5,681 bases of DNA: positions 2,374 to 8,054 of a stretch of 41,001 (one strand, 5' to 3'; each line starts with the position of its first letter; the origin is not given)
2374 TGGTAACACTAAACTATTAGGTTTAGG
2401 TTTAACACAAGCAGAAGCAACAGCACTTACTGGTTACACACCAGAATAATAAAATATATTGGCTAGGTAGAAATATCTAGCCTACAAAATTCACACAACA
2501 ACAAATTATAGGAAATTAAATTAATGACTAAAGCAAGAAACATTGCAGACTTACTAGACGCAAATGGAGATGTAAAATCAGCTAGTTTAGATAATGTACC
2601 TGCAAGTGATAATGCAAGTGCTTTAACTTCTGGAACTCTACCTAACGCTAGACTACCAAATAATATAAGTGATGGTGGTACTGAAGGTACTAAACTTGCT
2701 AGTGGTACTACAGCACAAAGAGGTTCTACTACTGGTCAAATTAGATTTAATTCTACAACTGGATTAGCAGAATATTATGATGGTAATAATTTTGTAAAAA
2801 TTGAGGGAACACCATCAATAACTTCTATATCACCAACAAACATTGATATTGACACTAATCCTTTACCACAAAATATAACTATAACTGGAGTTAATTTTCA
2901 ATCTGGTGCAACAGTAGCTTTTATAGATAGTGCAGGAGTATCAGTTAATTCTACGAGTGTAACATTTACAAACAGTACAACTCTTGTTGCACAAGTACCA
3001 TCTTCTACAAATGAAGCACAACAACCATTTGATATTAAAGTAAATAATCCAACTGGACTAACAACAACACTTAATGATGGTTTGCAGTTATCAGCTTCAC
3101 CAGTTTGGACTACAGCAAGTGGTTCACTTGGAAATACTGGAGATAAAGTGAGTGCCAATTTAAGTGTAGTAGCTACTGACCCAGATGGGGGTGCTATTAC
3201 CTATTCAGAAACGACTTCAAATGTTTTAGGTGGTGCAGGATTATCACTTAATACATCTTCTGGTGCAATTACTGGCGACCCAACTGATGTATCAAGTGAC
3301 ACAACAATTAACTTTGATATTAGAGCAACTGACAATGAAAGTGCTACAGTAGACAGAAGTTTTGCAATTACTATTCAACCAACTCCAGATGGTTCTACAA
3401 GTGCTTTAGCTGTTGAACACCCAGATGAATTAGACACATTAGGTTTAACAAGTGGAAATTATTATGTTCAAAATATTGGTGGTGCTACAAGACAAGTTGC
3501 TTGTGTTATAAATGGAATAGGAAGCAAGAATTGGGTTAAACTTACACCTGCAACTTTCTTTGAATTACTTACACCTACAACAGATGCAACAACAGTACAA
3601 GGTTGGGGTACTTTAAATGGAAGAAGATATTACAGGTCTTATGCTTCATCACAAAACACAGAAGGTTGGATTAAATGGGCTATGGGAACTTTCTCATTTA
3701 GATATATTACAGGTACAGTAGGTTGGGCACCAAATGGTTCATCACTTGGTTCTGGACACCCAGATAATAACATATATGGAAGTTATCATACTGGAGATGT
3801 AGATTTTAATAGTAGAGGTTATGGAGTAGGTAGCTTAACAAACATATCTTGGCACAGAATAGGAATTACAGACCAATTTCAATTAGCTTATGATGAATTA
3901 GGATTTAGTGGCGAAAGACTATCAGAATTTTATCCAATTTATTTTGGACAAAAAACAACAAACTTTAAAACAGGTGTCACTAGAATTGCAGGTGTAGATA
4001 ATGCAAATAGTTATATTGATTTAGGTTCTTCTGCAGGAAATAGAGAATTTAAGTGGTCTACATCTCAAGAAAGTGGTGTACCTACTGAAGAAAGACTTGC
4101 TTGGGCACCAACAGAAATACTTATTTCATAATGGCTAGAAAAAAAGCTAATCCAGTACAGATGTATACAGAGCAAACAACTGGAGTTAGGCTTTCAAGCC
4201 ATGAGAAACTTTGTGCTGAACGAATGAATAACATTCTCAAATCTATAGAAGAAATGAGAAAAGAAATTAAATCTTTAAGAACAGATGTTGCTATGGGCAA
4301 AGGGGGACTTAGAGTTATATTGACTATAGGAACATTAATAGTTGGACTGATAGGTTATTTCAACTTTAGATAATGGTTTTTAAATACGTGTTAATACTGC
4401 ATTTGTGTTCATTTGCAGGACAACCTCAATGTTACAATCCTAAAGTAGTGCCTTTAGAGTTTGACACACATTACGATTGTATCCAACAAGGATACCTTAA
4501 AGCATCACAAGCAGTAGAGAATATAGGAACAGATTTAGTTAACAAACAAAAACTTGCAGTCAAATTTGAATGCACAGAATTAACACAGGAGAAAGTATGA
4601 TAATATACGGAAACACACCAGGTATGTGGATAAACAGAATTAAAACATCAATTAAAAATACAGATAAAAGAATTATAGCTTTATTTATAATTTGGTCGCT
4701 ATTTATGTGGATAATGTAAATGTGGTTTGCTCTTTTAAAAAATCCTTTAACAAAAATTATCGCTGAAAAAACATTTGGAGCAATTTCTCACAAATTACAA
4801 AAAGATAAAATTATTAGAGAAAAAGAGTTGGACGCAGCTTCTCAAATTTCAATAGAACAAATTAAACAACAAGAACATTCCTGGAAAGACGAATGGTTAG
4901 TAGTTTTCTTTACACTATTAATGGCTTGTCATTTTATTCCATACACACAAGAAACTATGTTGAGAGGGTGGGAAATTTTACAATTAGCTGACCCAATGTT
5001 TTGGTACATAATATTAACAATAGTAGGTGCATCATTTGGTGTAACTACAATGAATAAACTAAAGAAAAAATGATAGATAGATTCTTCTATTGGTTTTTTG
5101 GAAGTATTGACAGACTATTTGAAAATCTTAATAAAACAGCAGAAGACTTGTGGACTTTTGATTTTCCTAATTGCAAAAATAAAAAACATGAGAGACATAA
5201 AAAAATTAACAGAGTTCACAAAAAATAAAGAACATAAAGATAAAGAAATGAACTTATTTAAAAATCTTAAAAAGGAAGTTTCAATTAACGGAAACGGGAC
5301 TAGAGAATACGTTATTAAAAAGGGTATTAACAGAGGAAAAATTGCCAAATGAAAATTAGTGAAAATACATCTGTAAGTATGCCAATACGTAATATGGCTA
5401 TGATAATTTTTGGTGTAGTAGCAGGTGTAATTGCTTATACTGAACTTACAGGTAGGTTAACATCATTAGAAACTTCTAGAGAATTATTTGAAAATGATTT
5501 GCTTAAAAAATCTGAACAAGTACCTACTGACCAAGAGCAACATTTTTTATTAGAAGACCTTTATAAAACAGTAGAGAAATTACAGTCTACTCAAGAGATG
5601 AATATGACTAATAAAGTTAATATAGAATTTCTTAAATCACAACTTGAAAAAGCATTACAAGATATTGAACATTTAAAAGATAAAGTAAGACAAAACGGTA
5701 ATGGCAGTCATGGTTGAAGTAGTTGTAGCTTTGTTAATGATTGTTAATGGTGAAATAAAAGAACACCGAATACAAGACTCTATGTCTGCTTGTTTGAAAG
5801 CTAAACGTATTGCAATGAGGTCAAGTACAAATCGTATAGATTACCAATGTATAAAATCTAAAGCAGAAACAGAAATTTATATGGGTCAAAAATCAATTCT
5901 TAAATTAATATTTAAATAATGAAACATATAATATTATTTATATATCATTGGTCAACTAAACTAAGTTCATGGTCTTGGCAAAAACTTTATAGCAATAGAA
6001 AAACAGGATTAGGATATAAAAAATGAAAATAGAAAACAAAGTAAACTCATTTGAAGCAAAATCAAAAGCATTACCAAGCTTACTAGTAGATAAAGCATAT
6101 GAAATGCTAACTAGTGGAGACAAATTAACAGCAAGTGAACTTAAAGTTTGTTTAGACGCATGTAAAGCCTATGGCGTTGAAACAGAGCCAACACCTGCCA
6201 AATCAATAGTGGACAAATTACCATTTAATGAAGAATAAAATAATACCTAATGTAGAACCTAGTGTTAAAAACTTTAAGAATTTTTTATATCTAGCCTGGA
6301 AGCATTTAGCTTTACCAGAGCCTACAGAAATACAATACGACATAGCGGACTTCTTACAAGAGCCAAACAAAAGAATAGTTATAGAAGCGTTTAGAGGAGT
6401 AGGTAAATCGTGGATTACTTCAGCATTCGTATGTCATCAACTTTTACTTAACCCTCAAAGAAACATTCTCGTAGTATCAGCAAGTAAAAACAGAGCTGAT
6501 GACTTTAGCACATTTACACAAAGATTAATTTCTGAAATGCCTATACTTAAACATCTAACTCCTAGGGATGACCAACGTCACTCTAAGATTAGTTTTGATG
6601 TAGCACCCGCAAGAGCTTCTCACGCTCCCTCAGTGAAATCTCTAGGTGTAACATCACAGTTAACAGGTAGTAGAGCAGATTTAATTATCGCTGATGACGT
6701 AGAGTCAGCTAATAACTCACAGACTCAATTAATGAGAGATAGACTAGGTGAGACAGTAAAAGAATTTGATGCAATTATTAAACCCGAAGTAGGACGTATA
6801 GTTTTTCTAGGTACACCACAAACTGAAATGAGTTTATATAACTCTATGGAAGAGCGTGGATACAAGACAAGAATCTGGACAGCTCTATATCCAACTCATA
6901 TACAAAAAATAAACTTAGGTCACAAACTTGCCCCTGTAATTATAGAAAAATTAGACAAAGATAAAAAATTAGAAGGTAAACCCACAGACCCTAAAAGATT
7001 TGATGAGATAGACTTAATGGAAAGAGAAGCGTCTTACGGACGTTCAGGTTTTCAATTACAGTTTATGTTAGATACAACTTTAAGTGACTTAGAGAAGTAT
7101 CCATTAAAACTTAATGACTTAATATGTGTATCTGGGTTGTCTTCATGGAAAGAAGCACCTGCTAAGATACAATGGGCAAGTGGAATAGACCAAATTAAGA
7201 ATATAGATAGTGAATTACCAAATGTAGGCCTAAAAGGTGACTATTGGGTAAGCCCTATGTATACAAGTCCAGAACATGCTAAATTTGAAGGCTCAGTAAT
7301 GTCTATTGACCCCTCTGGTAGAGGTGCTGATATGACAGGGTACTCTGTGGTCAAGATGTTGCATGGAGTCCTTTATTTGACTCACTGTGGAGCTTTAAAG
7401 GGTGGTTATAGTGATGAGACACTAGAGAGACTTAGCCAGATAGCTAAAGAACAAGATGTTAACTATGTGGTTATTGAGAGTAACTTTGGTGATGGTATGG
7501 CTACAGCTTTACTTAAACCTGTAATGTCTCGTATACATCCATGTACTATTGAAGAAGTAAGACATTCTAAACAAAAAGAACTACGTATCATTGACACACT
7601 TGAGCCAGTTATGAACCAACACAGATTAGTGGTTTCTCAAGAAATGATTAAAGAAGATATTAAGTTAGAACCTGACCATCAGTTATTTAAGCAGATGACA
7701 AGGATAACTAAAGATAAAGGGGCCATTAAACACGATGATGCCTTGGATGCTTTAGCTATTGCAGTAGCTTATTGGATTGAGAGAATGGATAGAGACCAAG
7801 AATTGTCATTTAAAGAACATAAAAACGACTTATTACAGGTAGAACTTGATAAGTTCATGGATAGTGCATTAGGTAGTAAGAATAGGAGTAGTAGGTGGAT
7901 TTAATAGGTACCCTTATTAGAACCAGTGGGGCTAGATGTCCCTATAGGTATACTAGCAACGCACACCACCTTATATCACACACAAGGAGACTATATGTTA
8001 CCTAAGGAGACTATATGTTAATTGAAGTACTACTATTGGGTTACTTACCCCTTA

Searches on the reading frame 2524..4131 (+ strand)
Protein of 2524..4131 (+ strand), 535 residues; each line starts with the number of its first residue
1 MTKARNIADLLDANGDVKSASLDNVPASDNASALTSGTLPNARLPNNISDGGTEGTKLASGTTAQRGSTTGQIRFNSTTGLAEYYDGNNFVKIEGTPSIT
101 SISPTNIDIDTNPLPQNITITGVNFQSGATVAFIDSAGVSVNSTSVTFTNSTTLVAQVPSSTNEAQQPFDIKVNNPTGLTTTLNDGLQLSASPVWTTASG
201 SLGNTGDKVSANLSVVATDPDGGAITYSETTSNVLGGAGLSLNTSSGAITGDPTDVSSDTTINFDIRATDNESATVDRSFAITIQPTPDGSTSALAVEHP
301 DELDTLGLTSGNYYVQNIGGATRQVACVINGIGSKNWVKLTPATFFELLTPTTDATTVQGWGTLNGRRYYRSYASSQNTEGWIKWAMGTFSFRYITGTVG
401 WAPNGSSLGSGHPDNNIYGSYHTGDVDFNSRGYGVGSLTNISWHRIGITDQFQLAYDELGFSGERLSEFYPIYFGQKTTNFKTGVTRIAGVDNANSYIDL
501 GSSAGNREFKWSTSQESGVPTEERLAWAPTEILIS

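Call 13: search_protein_families(library=pfam, proteins=[window:2524-4131:+], max_evalue=0.01)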
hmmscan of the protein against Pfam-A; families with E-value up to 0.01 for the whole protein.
window:2524-4131:+ (535 aa): 2 families
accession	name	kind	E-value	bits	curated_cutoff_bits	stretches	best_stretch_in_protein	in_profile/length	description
PF05345.18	He_PIG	-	4.3e-09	37.1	24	1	198-284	8-95/96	Putative Ig domain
PF01833.30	TIG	-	3.7e-06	27.3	20.9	1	97-180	1-76/84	IPT/TIG domain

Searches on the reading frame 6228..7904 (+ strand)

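Call 13: search_protein_families(library=pfam, proteins=[window:6228-7904:+], max_evalue=0.01)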
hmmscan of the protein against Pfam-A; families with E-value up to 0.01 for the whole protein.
window:6228-7904:+ (558 aa): 5 families
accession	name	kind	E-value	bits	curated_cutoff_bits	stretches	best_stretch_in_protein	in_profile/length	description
PF22530.2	Terminase-T7_RNaseH-like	-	6.8e-39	132.9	27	1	360-467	1-108/108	Terminase Bacteriophage T7, Ribonuclease H-like domain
PF03237.21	Terminase_6N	-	8.9e-06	25.9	22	1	56-170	6-118/215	Terminase large subunit, T4likevirus-type, N-terminal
PF05876.18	GpA_ATPase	-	0.00027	21.1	25.6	1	36-164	15-143/247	Phage terminase large subunit gpA, ATPase domain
PF13173.12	AAA_14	-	0.0051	17.2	27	0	48-106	3-58/129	AAA domain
PF05127.21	NAT10_TcmA_helicase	-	0.0094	16.3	22.7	0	51-116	1-63/176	RNA cytidine acetyltransferase NAT10/TcmA, helicase domain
